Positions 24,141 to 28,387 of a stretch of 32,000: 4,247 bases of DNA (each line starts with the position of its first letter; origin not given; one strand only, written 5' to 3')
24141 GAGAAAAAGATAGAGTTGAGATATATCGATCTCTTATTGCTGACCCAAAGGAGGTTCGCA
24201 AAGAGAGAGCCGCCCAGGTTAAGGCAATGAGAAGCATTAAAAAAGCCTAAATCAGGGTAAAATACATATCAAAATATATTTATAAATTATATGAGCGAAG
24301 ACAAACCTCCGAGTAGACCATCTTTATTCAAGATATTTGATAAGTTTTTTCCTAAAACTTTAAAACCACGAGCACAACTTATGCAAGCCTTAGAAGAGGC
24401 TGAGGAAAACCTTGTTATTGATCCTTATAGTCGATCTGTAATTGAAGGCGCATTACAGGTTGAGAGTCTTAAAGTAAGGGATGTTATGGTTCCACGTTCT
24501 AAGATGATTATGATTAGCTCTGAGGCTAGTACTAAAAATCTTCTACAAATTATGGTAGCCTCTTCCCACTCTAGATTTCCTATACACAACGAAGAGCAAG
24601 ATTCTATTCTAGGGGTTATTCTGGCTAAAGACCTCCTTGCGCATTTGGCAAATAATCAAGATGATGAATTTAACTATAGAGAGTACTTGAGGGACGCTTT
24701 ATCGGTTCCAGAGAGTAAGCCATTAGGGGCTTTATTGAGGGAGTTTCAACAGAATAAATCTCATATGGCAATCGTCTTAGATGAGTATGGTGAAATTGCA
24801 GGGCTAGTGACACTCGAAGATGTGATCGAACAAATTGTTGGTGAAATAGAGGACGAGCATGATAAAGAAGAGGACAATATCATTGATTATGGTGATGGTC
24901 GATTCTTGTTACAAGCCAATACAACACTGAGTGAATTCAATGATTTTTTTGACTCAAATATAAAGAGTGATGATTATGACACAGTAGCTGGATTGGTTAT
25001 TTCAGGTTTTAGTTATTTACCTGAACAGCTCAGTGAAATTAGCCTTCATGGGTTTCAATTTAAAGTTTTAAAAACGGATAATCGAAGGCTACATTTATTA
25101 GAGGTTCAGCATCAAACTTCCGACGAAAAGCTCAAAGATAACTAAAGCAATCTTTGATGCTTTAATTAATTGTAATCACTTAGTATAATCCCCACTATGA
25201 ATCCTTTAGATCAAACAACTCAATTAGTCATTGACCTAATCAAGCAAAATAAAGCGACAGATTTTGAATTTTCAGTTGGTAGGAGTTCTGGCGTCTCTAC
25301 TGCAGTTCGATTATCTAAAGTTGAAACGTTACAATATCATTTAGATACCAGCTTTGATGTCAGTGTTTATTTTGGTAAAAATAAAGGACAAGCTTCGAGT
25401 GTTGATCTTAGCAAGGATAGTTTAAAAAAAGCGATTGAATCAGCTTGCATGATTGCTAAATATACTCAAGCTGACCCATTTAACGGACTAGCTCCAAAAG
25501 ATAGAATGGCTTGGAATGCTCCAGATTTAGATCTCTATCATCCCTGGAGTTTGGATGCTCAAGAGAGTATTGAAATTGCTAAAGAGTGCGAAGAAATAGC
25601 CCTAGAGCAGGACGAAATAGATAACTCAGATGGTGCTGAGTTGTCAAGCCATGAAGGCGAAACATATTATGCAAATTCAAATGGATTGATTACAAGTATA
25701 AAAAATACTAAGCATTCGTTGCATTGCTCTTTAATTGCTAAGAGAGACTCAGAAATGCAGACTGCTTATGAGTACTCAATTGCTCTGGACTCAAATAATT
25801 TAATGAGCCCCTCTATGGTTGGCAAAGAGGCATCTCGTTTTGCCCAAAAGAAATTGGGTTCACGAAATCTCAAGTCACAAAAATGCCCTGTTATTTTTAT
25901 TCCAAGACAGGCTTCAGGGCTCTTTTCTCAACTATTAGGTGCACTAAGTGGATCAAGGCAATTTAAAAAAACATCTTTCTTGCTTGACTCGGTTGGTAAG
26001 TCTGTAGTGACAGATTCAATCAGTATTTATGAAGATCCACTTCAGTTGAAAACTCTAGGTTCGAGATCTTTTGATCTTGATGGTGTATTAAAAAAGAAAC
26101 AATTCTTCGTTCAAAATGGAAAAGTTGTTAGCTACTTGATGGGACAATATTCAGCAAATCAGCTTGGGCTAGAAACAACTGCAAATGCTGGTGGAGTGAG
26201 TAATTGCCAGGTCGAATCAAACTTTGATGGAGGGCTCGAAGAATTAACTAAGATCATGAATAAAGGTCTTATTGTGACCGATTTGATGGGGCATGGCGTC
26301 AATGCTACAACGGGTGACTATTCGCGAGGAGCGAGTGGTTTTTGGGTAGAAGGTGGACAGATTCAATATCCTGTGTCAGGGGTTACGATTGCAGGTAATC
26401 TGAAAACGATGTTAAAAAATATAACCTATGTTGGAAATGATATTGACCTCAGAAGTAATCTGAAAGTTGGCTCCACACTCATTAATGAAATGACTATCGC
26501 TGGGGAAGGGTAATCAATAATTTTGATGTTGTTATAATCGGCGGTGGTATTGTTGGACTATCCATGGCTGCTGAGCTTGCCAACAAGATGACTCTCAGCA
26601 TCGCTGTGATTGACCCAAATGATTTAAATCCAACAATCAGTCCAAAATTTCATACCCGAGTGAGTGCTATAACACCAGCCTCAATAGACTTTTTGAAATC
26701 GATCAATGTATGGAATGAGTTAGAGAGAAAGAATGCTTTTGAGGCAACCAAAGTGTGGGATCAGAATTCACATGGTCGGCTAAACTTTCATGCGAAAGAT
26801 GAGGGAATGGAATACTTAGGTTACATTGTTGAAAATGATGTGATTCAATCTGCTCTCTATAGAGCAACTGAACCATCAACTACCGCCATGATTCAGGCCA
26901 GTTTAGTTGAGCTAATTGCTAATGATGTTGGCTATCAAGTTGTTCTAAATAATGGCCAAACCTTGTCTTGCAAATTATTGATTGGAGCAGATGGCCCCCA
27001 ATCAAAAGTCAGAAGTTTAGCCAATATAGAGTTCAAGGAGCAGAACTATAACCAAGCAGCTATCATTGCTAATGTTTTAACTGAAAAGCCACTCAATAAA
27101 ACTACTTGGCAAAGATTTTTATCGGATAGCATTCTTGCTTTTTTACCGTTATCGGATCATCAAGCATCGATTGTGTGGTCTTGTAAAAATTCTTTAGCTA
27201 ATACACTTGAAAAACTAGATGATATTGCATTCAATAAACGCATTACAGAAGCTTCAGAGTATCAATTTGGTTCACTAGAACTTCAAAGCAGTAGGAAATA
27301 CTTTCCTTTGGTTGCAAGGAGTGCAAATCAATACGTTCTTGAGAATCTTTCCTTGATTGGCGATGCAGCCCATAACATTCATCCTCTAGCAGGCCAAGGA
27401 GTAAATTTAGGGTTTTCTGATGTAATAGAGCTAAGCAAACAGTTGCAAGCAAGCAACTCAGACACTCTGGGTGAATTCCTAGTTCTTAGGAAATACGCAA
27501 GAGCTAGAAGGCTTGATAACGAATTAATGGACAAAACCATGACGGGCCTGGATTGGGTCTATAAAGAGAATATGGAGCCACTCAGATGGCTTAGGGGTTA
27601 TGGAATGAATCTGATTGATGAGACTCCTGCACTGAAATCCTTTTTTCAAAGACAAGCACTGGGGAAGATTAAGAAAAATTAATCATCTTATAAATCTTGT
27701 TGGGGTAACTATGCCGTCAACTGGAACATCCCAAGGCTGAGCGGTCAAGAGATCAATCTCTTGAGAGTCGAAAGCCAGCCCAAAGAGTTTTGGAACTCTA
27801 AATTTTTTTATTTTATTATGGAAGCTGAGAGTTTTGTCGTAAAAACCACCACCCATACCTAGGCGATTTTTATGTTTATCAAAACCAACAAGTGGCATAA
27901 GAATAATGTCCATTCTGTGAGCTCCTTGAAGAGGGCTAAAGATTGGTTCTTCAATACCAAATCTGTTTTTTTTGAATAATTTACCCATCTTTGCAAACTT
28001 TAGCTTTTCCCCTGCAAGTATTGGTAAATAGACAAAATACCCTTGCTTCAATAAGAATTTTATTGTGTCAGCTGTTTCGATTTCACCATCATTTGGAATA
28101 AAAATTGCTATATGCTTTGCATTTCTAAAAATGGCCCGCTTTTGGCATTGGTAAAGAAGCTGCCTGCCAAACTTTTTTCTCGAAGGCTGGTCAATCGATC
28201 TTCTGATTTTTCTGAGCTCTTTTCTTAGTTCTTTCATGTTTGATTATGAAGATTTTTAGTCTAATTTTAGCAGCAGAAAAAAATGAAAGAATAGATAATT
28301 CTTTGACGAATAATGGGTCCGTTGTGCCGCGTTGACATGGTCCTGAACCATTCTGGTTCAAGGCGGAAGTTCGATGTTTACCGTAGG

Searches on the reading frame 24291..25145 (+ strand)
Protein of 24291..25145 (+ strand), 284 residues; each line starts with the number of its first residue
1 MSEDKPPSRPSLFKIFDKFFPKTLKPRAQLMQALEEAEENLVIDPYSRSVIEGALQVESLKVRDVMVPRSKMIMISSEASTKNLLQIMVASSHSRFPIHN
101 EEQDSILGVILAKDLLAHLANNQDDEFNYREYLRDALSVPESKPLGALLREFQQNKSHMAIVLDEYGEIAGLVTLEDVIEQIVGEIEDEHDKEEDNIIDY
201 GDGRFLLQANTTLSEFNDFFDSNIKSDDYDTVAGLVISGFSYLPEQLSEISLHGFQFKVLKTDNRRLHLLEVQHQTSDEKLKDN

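Call 80: search_protein_families(library=pfam, proteins=[window:24291-25145:+], max_evalue=0.0001)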
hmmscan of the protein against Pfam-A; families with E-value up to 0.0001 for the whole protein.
window:24291-25145:+ (284 aa): 3 families
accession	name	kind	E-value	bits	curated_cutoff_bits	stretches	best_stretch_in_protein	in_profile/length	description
PF03471.22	CorC_HlyC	-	1.3e-17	64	27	1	201-274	4-79/81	Transporter associated domain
PF00571.33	CBS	-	5.2e-17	62.4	24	2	134-183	7-56/57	CBS domain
PF21917.1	NMB0537_N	-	1.9e-05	24.7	23.9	1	27-57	6-36/36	N-terminal region of NMB0537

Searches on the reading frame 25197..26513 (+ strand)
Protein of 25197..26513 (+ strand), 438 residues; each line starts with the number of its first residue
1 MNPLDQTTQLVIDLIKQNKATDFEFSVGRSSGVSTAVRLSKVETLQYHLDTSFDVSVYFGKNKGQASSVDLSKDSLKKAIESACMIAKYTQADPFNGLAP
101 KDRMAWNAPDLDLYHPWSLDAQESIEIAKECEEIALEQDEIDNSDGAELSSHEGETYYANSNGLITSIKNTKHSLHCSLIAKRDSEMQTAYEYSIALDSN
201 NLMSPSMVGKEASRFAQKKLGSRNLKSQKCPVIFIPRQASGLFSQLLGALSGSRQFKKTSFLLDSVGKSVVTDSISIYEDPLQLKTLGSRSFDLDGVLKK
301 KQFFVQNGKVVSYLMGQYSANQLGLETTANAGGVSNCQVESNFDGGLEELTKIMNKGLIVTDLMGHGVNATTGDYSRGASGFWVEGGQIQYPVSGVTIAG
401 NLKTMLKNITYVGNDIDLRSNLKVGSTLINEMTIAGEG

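Call 80: search_protein_families(library=pfam, proteins=[window:25197-26513:+], max_evalue=0.0001)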
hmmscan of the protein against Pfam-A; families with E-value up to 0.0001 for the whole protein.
window:25197-26513:+ (438 aa): 3 families
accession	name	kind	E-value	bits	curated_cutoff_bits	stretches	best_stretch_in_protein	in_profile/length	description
PF19289.4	PmbA_TldD_3rd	-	4.7e-58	196.4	22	1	227-436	1-220/220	PmbA/TldA metallopeptidase C-terminal domain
PF19290.4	PmbA_TldD_2nd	-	4.3e-18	66.2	20.9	1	114-220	1-109/109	PmbA/TldA metallopeptidase central domain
PF01523.21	PmbA_TldD_1st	-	1.4e-07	31.9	20.9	1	25-87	3-65/65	PmbA/TldA metallopeptidase domain 1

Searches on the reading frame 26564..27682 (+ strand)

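Call 80: search_protein_families(library=pfam, proteins=[window:26564-27682:+], max_evalue=0.0001)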
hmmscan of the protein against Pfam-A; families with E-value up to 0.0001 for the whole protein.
window:26564-27682:+ (372 aa): 1 family
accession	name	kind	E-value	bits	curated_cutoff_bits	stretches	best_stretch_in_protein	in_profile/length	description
PF01494.25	FAD_binding_3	-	1.1e-24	87.7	22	1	31-313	40-336/349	FAD binding domain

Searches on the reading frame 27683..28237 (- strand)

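Call 80: search_protein_families(library=pfam, proteins=[window:27683-28237:-], max_evalue=0.0001)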
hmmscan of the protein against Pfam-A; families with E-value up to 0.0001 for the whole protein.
window:27683-28237:- (184 aa): 1 family
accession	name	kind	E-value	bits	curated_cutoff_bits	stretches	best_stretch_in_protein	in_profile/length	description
PF01812.26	5-FTHF_cyc-lig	-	9.8e-31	107.5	27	1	2-179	2-186/186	5-formyltetrahydrofolate cyclo-ligase family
